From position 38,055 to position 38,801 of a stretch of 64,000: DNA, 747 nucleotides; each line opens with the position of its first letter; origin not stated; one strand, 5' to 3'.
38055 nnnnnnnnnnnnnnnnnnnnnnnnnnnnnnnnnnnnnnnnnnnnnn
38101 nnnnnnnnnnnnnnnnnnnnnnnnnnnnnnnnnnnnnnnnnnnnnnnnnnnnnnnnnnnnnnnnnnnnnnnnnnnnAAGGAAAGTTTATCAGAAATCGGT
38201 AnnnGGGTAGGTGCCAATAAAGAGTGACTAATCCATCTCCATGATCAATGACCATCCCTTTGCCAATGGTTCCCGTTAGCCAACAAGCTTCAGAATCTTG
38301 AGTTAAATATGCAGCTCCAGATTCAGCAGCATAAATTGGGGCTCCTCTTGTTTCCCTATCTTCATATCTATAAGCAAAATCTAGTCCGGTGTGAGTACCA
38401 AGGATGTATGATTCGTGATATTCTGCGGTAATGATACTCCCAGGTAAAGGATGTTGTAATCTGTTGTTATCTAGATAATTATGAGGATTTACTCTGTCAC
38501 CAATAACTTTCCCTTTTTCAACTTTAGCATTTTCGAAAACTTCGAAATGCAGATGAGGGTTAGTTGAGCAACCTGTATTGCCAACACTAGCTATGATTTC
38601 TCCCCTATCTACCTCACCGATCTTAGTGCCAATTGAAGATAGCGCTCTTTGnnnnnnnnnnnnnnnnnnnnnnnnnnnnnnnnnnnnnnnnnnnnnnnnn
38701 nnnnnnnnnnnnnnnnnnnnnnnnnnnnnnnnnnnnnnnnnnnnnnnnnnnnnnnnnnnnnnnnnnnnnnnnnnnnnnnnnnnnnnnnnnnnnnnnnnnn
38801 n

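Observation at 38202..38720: Circularly permuted M23/LytM domain in the FtsEX-associated EnvC-like protein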

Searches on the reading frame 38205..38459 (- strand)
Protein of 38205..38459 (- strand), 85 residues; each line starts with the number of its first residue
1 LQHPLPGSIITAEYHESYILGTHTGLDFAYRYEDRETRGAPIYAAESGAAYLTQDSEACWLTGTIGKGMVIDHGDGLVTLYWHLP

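Call 11: search_protein_families(library=pfam, proteins=[window:38205-38459:-], max_evalue=1)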
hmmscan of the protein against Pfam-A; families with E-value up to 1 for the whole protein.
seq(85 aa): 1 family
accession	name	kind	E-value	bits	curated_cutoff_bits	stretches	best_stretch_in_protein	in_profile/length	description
PF01551.29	Peptidase_M23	-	1.3e-06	28.9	28.7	1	22-84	2-52/96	Peptidase family M23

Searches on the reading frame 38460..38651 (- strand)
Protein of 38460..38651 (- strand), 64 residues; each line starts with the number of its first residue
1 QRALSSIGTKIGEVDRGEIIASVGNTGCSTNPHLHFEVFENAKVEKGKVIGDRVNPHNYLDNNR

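Call 11: search_protein_families(library=pfam, proteins=[window:38460-38651:-], max_evalue=1)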
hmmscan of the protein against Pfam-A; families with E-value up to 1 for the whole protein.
seq(64 aa): 1 family
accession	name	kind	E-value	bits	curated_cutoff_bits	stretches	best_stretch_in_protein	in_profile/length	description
PF01551.29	Peptidase_M23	-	3.3e-09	37.2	28.7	1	13-43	62-92/96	Peptidase family M23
